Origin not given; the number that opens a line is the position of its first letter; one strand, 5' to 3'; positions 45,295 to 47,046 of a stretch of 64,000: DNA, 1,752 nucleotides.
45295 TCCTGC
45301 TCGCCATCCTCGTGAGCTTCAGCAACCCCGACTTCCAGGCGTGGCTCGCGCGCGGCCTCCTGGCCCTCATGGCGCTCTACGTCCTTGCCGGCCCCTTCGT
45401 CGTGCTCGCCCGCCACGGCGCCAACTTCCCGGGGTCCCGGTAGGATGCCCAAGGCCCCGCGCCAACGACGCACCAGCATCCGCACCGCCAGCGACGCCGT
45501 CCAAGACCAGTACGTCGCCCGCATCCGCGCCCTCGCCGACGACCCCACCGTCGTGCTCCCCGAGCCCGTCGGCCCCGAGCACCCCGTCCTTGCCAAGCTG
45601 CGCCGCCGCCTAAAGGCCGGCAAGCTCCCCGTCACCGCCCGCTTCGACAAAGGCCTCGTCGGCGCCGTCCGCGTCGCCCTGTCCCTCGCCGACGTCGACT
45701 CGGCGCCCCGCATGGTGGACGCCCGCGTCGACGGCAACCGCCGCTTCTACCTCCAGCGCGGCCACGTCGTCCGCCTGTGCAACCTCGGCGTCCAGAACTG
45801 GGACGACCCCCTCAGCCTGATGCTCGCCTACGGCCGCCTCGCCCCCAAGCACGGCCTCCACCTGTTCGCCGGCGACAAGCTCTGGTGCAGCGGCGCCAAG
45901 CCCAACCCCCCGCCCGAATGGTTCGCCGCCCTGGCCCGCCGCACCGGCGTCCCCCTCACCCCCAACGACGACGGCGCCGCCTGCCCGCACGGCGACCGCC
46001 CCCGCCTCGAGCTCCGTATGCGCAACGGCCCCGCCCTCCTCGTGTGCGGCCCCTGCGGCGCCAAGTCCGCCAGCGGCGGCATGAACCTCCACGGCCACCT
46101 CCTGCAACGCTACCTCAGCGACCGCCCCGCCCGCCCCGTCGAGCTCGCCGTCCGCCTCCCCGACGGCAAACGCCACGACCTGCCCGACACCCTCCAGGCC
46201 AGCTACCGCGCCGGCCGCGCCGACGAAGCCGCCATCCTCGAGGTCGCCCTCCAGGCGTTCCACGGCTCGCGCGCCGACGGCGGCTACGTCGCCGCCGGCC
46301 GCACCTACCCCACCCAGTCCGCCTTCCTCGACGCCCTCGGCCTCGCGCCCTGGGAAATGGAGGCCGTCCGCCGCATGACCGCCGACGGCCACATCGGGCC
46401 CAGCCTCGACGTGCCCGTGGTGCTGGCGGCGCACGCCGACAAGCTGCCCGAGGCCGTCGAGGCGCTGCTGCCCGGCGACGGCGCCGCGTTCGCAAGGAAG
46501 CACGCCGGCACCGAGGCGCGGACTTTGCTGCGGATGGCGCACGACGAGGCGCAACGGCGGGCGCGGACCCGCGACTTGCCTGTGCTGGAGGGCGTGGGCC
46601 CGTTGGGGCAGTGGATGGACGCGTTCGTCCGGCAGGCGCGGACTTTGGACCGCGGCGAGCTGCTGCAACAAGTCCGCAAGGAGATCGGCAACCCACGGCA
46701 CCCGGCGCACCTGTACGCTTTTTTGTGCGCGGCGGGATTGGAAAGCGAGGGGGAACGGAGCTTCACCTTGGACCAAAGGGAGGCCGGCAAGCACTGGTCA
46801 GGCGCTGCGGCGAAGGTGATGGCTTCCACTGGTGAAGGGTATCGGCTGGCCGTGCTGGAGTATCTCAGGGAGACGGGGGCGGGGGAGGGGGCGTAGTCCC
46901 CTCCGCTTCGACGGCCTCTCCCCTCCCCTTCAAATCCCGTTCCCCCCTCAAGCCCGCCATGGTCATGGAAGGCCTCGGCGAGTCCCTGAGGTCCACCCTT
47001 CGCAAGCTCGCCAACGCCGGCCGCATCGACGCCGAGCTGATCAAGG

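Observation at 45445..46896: Cys-cluster protein of unknown function between the archaetidylserine genes and SRP54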

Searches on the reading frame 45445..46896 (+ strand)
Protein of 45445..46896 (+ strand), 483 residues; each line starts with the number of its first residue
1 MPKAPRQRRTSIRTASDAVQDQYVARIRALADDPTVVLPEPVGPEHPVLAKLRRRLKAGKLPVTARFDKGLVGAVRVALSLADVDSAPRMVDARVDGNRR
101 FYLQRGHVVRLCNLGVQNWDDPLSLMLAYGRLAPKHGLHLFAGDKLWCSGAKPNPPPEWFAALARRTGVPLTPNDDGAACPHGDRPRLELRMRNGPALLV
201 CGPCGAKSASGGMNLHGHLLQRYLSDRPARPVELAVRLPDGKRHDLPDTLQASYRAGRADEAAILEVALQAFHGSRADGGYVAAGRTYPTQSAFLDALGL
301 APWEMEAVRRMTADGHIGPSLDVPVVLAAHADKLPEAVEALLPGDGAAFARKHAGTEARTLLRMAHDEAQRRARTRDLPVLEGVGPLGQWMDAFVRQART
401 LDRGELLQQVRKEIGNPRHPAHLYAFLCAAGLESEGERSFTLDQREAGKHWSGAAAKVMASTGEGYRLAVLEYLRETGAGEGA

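Call 3: search_protein_families(library=pfam, proteins=[window:45445-46896:+], max_evalue=0.01)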
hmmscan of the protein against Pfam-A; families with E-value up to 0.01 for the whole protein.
window:45445-46896:+ (483 aa): 0 families

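Call 4: search_protein_families(library=ncbifam, proteins=[window:45445-46896:+], max_evalue=0.01)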
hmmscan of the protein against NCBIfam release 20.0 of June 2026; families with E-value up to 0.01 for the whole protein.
window:45445-46896:+ (483 aa): 0 families

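Call 5: search_solved_structures(query=window:45445-46896:+, max_evalue=10)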
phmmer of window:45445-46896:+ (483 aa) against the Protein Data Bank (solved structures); distinct sequences matched with E-value up to 10: 0.

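Call 6: find_homologous_proteins(query=window:45445-46896:+, max_evalue=0.001)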
Query window:45445-46896:+ (483 aa): 26 proteins with E <= 0.001 among 8000 candidates.
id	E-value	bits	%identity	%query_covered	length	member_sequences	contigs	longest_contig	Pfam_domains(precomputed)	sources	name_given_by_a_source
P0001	0.0e+0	1090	100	100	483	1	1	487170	-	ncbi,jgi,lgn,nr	ncbi:MAG: hypothetical protein QOD77_1849 [Thermoplasmata archaeon]|jgi:hypothetical protein|nr:hypo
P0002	9.8e-244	828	77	99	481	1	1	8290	-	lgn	-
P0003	9.1e-183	627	60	100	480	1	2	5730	-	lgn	-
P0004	2.7e-181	622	59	99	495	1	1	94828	-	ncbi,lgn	-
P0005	5.4e-180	618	60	99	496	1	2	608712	-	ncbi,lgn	ncbi:MAG: hypothetical protein V4510_06845 [bacterium]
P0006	4.6e-179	615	59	99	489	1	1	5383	-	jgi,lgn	-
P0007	5.1e-175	601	58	99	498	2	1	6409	-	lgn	-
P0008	1.1e-173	597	58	99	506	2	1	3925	-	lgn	-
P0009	4.7e-171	588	57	100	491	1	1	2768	-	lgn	-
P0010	2.4e-170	586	57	100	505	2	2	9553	-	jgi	jgi:hypothetical protein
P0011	5.3e-168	578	58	98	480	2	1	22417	-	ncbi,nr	ncbi:MAG TPA: hypothetical protein VM241_05575 [Candidatus Thermoplasmatota archaeon]|nr:hypothetica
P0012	4.2e-162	559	56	99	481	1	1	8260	-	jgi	jgi:hypothetical protein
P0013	1.6e-160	553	56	98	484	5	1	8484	-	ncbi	ncbi:MAG: hypothetical protein ABR586_01575 [Thermoplasmatota archaeon]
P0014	1.1e-156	541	54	100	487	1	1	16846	-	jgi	jgi:hypothetical protein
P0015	2.2e-156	540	55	98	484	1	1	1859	-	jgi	jgi:hypothetical protein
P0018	4.8e-148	512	53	100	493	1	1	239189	-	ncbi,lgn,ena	-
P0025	4.5e-104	367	44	99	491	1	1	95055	-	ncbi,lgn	ncbi:MAG: hypothetical protein ACPGQL_01440 [Thermoplasmatota archaeon]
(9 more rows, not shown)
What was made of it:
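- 26 close clusters, 42-100% identical and all full length (call 6).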

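Call 11: find_encoding_contigs(protein=P0005, flank=6000, max_places=2)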
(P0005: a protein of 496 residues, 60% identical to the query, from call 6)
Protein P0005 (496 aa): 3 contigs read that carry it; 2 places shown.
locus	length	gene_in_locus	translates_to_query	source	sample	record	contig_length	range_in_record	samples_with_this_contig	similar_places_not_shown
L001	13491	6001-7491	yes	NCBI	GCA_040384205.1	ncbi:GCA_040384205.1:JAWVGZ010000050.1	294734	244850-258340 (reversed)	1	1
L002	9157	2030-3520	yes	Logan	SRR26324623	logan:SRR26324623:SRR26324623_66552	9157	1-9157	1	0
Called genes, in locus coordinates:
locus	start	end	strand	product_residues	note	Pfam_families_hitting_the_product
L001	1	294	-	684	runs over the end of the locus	PF13620:CarboxypepD_reg (weak), PF13715:CarbopepD_reg_2 (faint), PF00775:Dioxygenase_C (faint), PF08308:PEGA (faint), PF13620:CarboxypepD_reg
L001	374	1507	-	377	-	PF01145:Band_7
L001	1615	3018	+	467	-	PF02163:Peptidase_M50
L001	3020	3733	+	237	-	PF00702:Hydrolase, PF12710:HAD (weak), PF13419:HAD_2, PF13242:Hydrolase_like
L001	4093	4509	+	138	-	PF18446:DUF5611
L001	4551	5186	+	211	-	PF02666:PS_Dcarbxylase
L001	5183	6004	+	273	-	PF01066:CDP-OH_P_transf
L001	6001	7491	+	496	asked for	-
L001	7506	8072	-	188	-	-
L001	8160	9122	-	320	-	PF02775:TPP_enzyme_C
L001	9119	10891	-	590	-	PF01558:POR, PF01855:POR_N, PF17147:PFOR_II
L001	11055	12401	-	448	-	-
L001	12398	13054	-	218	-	-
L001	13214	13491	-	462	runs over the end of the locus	-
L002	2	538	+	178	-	?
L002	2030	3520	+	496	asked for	-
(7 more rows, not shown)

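Call 12: find_encoding_contigs(protein=P0025, flank=6000, max_places=2)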
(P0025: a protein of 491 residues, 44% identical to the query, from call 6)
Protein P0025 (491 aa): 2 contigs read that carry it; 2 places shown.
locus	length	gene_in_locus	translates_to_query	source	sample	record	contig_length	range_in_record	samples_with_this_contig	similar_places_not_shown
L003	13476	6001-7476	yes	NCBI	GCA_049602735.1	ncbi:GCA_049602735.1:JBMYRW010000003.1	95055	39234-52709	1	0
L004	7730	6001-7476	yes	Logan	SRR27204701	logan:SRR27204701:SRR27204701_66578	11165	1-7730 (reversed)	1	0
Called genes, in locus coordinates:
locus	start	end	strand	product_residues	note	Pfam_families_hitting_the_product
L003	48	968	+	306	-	-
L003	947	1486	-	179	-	-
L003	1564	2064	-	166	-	-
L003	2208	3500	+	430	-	-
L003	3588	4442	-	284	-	PF09509:Hypoth_Ymh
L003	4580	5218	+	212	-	PF02666:PS_Dcarbxylase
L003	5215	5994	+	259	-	PF01066:CDP-OH_P_transf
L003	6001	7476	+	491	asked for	-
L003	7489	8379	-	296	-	PF02775:TPP_enzyme_C, PF12367:PFO_beta_C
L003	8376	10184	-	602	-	PF01558:POR, PF01855:POR_N, PF17147:PFOR_II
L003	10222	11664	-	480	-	PF10633:NPCBM_assoc (weak)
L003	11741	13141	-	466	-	-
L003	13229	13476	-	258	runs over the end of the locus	PF00571:CBS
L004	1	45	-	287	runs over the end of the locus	PF01497:Peripla_BP_2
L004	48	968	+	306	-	-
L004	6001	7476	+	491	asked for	-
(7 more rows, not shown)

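Call 13: find_encoding_contigs(protein=P0018, flank=6000, max_places=2)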
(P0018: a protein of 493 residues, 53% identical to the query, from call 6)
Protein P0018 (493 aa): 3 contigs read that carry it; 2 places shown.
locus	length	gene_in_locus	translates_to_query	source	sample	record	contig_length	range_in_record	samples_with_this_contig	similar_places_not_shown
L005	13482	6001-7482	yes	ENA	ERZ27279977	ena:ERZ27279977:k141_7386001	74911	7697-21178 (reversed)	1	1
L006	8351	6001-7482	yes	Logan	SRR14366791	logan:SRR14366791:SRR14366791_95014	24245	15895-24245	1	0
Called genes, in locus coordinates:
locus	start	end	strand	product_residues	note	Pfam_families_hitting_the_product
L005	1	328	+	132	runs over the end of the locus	PF01850:PIN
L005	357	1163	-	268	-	-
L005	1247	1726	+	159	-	PF19134:DUF5817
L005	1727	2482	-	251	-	-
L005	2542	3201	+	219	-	PF00121:TIM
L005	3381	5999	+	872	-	PF00773:RNB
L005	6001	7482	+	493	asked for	-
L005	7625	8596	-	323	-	PF02775:TPP_enzyme_C, PF12367:PFO_beta_C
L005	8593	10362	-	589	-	PF01558:POR, PF01855:POR_N, PF17147:PFOR_II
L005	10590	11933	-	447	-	PF10633:NPCBM_assoc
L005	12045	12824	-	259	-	PF00571:CBS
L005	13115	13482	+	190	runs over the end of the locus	-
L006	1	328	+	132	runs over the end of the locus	PF01850:PIN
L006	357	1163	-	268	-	-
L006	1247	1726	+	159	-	PF19134:DUF5817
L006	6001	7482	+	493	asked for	-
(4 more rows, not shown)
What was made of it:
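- An RNase R-like gene is the operon partner in one subclade (call 13).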

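Call 14: find_related_loci(query=A1, collection=genome_contigs, flank=6000)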
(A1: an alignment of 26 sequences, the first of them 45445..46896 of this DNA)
Query A1 (483 aa) in genome_contigs; peptide patterns used: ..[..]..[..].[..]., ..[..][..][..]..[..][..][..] (x = any residue, [..] = any of these).
99 stretches matched a pattern; 19 encode a relative of the query (tblastn E <= 1e-3); 19 distinct loci.
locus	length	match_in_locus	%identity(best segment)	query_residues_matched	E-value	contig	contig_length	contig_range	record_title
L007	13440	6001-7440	58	1-483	0e+0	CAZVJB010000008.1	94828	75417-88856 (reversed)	MAG TPA_asm: uncultured Halobacteriales archaeon isolate SRP136066_co1_11 genome assembly, contig: NODE_121_length_94828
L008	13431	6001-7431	60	6-483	0e+0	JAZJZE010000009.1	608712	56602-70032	MAG: bacterium isolate ADI_H2L1_1_122_18_3-bin012 ADIH2L11_B012_0_000000000009, whole genome shotgun sequence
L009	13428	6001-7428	59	9-483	4e-173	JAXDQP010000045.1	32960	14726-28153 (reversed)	MAG: Thermoplasmata archaeon isolate BP_738 scaffold_2171431, whole genome shotgun sequence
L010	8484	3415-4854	56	9-483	1e-160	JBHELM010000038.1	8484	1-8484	MAG: Thermoplasmatota archaeon isolate S2_bin.14.orig S2_k141_4090289, whole genome shotgun sequence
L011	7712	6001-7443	54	9-483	1e-156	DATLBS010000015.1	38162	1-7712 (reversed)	MAG TPA_asm: Thermoplasmatota archaeon isolate SMAG_U14304 k141_9234390, whole genome shotgun sequence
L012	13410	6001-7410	54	7-481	2e-152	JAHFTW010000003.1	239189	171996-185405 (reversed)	MAG: Thermoplasmata archaeon isolate nzgw65 NODE_27_length_239190_cov_5.408577, whole genome shotgun sequence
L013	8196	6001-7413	53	1-481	1e-151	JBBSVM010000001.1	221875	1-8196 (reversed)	MAG: Thermoplasmatota archaeon isolate H32-bin033_1 H32_bin033_1_000000000001, whole genome shotgun sequence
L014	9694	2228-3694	45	4-481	4e-119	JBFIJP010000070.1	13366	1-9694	MAG: Thermoplasmatota archaeon isolate Mix_sand11.2021.09.Z.89 k141_450446_length_13366_cov_23.7657, whole genome shotgu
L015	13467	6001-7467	44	4-481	4e-116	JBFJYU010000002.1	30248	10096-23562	MAG: Thermoplasmatota archaeon isolate Mix_sand19.2022.05.G.95 k141_2543052_length_30248_cov_12.9841, whole genome shotg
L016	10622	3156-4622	44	4-481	1e-118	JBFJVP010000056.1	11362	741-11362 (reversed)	MAG: Thermoplasmatota archaeon isolate Mix_sand19.2022.05.G.106 k141_5359029_length_11362_cov_86.4733, whole genome shot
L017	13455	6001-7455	44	6-483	5e-101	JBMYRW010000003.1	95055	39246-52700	MAG: Thermoplasmatota archaeon isolate ME_XS_2303_bin_37 ME_XS_2303_bin_37_2, whole genome shotgun sequence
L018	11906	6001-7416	40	7-481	2e-94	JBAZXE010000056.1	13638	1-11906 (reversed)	MAG: Thermoplasmatota archaeon isolate SO_2017_GW1_49 NODE_16786_length_13638_cov_0.994671_OW334_2017, whole genome shot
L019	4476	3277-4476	42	3-392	3e-84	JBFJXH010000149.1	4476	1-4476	MAG: Thermoplasmatota archaeon isolate Mix_sand19.2022.05.G.43 k141_2216987_length_4476_cov_16.4777, whole genome shotgu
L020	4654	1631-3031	39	6-483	1e-83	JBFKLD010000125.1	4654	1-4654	MAG: Thermoplasmatota archaeon isolate Mix_sand21.2022.07.Z.69 k141_2972060_length_4654_cov_8.0000, whole genome shotgun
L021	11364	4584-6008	38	7-481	3e-82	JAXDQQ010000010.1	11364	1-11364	MAG: Thermoplasmata archaeon isolate BP_739 scaffold_1917523, whole genome shotgun sequence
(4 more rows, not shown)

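Call 17: predict_structure(alignment_id=A1)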
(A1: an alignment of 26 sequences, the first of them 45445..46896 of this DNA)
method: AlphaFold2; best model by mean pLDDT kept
length: 483 residues; sequences in the alignment: 26
mean_pLDDT: 89.6   pTM: 0.63
mean pLDDT of the five models: 89.6, 88.9, 88.4, 87.9, 87.9
residues with pLDDT >= 90: 343; 70-90: 110; 50-70: 19; < 50: 11
segments of 3 or more residues with pLDDT < 50: 1-4, 6-10
pLDDT, mean of each block of 10 residues (from residue 1): 45 72 93 96 97 92 89 93 81 90 91 96 96 95 97 95 93 94 93 94 82 87 90 91 89 89 87 65 82 95 96 88 93 95 94 94 95 92 90 94 91 90 95 88 94 96 95 85 49
secondary structure, 60 per line:
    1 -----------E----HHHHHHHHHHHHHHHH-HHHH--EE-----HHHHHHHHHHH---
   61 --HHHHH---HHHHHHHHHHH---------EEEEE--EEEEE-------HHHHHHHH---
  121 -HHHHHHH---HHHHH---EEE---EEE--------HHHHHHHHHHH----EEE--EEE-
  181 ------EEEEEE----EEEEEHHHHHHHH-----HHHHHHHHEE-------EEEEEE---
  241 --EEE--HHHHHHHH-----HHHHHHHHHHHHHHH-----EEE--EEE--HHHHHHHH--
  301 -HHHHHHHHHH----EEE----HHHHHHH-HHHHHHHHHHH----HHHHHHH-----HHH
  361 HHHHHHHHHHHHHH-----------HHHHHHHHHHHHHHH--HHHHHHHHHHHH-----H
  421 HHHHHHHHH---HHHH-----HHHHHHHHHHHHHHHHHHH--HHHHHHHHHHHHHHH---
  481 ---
elements in order: H17-32 H34-37 H47-57 H63-67 H71-81 E91-95 E98-102 H110-117 H122-128 H132-136 E140-142 E146-148 H157-167 E172-174 E177-179 E187-192 E197-201 H202-209 H215-222 E232-237 E243-245 H248-255 H261-275 E281-283 E286-288 H291-298 H302-311 E316-318 H323-329 H331-341 H346-352 H358-374 H386-400 H403-414 H420-429 H433-436 H442-460 H463-477
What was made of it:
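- A confident AF2 fold (call 17).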

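Call 19: search_protein_representatives(alignment_id=A1)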
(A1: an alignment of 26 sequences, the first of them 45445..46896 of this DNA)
Query: 26 sequences, 484 profile positions. Proteins with E-value up to 0.001 (for the whole library): 231; up to 1e-10: 183; up to 1e-30: 96. The best 150 are listed.
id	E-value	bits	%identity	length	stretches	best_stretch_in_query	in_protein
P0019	1.8e-214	729.5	-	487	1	2-484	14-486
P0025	8.6e-195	664.7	-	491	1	1-484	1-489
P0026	3.3e-182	623.1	-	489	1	1-483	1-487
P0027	1.5e-164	564.9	-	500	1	2-483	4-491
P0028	2.3e-161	554.4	-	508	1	6-484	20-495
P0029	7.6e-161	552.7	-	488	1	3-483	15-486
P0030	1.7e-157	541.7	-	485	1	1-483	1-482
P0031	4.5e-156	537.0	-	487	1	1-484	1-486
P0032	7.9e-153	526.3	-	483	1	3-484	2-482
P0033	1.6e-151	521.9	-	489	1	3-484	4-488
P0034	5.9e-151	520.1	-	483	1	1-483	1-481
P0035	1.5e-147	508.8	-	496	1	2-483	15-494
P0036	9.1e-144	496.4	-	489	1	2-482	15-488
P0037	3.8e-143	494.3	-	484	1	1-483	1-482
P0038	6.9e-134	463.8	-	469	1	5-484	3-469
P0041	1.8e-83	297.5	-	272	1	3-268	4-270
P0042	6.2e-77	276.0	-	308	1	2-222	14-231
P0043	9.0e-73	262.2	-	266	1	3-265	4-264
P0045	6.7e-64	233.0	-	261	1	1-267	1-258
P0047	4.1e-59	217.2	-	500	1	9-483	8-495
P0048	3.2e-52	194.5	-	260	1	2-264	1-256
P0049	7.0e-52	193.3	-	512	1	3-482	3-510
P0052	9.5e-49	183.0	-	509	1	15-483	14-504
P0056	1.3e-46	176.0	-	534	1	1-484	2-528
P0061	2.6e-45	171.7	-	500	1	4-483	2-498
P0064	7.2e-44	166.9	-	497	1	3-483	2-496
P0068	1.9e-43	165.5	-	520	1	4-484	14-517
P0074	9.5e-42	159.9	-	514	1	5-484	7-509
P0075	1.5e-41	159.3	-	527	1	1-483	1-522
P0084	1.9e-39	152.3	-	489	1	5-480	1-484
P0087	4.3e-38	147.9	-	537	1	7-482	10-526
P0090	1.6e-37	146.0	-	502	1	4-484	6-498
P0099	1.0e-35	140.1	-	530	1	5-483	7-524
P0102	1.6e-34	136.1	-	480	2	1-172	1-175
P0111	1.7e-32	129.4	-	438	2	11-314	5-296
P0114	9.6e-32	126.9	-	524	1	15-481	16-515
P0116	1.5e-31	126.3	-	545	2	84-484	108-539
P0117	3.4e-31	125.1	-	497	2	242-484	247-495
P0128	1.5e-28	116.4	-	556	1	107-483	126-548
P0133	5.9e-26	107.8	-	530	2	177-480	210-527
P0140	1.5e-25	106.5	-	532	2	240-482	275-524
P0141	8.6e-25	104.0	-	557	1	8-482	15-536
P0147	3.8e-23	98.6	-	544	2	5-185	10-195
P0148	5.0e-23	98.2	-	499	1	5-484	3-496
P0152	1.1e-22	97.1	-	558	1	12-484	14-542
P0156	6.4e-22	94.5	-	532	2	5-222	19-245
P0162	3.3e-19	85.6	-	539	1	6-480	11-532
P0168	2.7e-18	82.6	-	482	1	7-480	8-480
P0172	6.0e-18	81.4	-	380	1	199-483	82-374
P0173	6.3e-18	81.4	-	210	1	2-59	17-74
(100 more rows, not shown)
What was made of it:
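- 45445..46896 (+): Gene X: 483-aa soluble protein (pI 9.45, no TM segment) of an unnamed family restricted to Thermoplasmatota. Homologues: calls 6, 19.
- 45445..46239 (+): N-terminal module (aa 1-265, pI 10.2). It exists as a stand-alone ~260-aa protein in some relatives. Representatives P0041, P0043, P0045, P0048: call 19.
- Checked: Full-length homologues give E-values down to 1e-244, and the 50%-identity representative library holds 231 clusters with E <= 1e-3 (calls 6, 19).
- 231 clusters at 50% identity, 96 of them with E<1e-30 (call 19).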

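Call 20: search_protein_families(library=pfam, proteins=[P0047, P0049, P0056, P0075, P0087, P0116, P0141, P0152, P0128, P0162], max_evalue=0.01)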
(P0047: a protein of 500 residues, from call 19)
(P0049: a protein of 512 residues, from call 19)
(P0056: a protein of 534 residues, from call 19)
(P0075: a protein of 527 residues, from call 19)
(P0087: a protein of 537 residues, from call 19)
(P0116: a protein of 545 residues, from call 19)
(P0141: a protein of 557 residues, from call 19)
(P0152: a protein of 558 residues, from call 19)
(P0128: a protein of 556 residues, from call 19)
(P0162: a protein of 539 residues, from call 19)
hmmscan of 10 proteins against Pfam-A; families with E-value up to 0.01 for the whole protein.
P0047 (500 aa): 0 families

P0049 (512 aa): 0 families

P0056 (534 aa): 0 families

P0075 (527 aa): 0 families

P0087 (537 aa): 0 families

P0116 (545 aa): 0 families

P0141 (557 aa): 0 families

P0152 (558 aa): 0 families

P0128 (556 aa): 0 families

P0162 (539 aa): 0 families

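Call 21: fold_search(model_id=the predicted structure, library=pdb)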
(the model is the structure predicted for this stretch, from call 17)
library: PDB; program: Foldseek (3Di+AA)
matches with E <= 10: 128; with E <= 0.001: 0
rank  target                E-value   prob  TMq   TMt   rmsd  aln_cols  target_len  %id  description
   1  3t58_D                3.7e-01  0.11  0.10  0.09  24.8       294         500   12  C76A/C455S mutant of mouse QSOX1 containing an interdomain disulfide (released 2012-05-30)
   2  9ibh_A                1.6e+00  0.02  0.07  0.07  20.3       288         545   10  Salmonella typhimurium polynucleotide phosphorylase in complex with recognition site of RNase E (released 2025-07-30)
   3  9kf9                  2.2e+00  0.06  0.09  0.18  17.6       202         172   14  Crystal structure of ferritin mutant(E53H/E56H/E57H/R59H/E60H/E63H) (released 2025-09-24)
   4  5mij                  2.3e+00  0.06  0.09  0.19  18.6       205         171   14  X-ray structure of carboplatin-encapsulated horse spleen apoferritin (released 2017-03-15)
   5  4p2l_A                2.3e+00  0.05  0.10  0.10  24.5       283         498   12  Quiescin Sulfhydryl Oxidase from Rattus norvegicus (released 2014-06-25)
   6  8zaw                  2.5e+00  0.02  0.08  0.08  21.2       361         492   11  Crystal structure of PNPase in Anabaena (released 2025-04-30)
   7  9kkr                  2.7e+00  0.05  0.09  0.19  18.8       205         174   14  Crystal structure of Horse spleen L-ferritin mutant (E53F/E56F/E57F/R59F/E60F/E63F) (released 2025-03-05)
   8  7z6h_E                2.7e+00  0.03  0.08  0.11  20.9       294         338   12  Structure of DNA-bound human RAD17-RFC clamp loader and 9-1-1 checkpoint clamp (released 2022-05-04)
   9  2v2r                  2.8e+00  0.05  0.09  0.19  18.6       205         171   14  Mutant (E53,56,57,60Q and R59M) recombinant horse spleen apoferritin cocrystallized with haemin in basic conditions (released 2008-06-24)
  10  3np2                  2.8e+00  0.05  0.09  0.18  17.9       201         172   14  Crystal Structure of Pd(allyl)/apo-E45C/C48A-rHLFr (released 2010-12-22)
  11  1rtw_C                2.8e+00  0.04  0.08  0.15  20.8       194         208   10  X-ray Structure of PF1337, a TenA Homologue from Pyrococcus furiosus. Northeast Structural Genomics Research Consortiu (released 2004-01-13)
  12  3wvv                  2.9e+00  0.05  0.09  0.19  19.9       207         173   14  Crystal Structure of RuCO/apo-E45C_C48AFr (released 2015-07-15)
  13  9krs                  2.9e+00  0.04  0.09  0.18  18.9       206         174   15  Crystal structure of Horse spleen L-ferritin mutant (Fr-E53F/E56F/E57F/R59A/E60F/E63F) (released 2025-03-05)
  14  1h96                  2.9e+00  0.03  0.07  0.16  20.8       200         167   14  recombinant mouse L-chain ferritin (released 2001-03-06)
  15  9qh3_A                2.9e+00  0.02  0.09  0.08  19.9       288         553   10  Pseudomonas aeruginosa polynucleotide phosphorylase in complex with recognition site of RNase E (released 2025-05-14)
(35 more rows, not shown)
